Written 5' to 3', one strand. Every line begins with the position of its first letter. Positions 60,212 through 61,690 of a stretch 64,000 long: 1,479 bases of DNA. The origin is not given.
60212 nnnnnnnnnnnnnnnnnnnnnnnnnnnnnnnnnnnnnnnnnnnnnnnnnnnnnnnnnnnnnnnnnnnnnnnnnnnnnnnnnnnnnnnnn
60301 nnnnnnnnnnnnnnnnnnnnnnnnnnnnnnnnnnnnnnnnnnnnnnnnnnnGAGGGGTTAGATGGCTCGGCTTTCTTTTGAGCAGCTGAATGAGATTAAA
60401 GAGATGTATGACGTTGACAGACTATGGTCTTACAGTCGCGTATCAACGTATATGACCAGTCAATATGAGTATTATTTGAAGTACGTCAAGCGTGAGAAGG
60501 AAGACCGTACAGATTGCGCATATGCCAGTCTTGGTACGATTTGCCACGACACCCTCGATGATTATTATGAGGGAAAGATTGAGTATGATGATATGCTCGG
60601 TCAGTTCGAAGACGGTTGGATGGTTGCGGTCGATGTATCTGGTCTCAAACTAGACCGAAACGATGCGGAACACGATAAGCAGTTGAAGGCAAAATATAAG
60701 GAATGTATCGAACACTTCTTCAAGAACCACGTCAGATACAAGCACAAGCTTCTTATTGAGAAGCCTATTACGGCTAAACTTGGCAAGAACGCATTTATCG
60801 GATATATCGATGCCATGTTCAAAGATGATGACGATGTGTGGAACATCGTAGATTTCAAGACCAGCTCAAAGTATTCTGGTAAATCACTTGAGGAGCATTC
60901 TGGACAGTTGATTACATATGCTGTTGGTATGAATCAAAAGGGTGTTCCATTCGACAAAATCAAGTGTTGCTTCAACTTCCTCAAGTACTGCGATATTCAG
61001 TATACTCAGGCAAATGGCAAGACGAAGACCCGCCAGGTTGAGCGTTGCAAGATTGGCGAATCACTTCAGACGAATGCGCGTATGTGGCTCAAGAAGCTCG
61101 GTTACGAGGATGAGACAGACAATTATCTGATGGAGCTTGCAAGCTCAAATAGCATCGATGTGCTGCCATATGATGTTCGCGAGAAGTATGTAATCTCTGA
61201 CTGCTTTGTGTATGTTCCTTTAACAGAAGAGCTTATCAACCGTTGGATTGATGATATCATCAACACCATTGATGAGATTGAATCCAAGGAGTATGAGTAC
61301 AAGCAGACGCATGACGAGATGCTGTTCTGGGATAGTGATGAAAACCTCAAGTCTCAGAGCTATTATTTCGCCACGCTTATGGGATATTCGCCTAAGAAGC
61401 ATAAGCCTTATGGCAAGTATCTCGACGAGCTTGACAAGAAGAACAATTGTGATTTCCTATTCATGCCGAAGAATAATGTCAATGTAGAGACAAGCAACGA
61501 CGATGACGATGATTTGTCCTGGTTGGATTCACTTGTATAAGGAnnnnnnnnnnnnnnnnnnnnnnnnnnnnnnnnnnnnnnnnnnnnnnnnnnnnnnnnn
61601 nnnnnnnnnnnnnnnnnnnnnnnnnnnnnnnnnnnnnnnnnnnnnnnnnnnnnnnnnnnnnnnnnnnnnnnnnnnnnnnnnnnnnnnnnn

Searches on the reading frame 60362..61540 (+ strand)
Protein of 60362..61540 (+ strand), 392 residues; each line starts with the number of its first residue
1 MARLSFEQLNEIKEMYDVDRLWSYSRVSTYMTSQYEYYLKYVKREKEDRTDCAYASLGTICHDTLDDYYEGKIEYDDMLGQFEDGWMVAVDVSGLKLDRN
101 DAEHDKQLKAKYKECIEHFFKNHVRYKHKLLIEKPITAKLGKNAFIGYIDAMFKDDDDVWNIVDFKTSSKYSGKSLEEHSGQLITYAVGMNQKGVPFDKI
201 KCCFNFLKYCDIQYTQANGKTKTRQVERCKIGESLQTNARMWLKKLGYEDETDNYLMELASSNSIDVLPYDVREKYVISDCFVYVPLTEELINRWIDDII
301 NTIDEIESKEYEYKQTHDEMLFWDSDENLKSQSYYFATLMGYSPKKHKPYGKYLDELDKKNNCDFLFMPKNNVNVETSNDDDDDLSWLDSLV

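Call 22: search_protein_families(library=phrogs, proteins=[window:60362-61540:+])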
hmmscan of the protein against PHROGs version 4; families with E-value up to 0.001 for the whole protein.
window:60362-61540:+ (392 aa): 4 families
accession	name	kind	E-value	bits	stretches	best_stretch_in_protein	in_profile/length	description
phrog_1218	-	DNA, RNA and nucleotide metabolism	5.6e-37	128.8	1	15-338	3-321/364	exonuclease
phrog_69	-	DNA, RNA and nucleotide metabolism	1.1e-19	71.9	1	8-201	76-260/501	exonuclease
phrog_8097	-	DNA, RNA and nucleotide metabolism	4.9e-05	23.2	1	22-215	3-169/598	exonuclease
phrog_33176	-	unknown function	0.00021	21.1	0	21-104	23-106/380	-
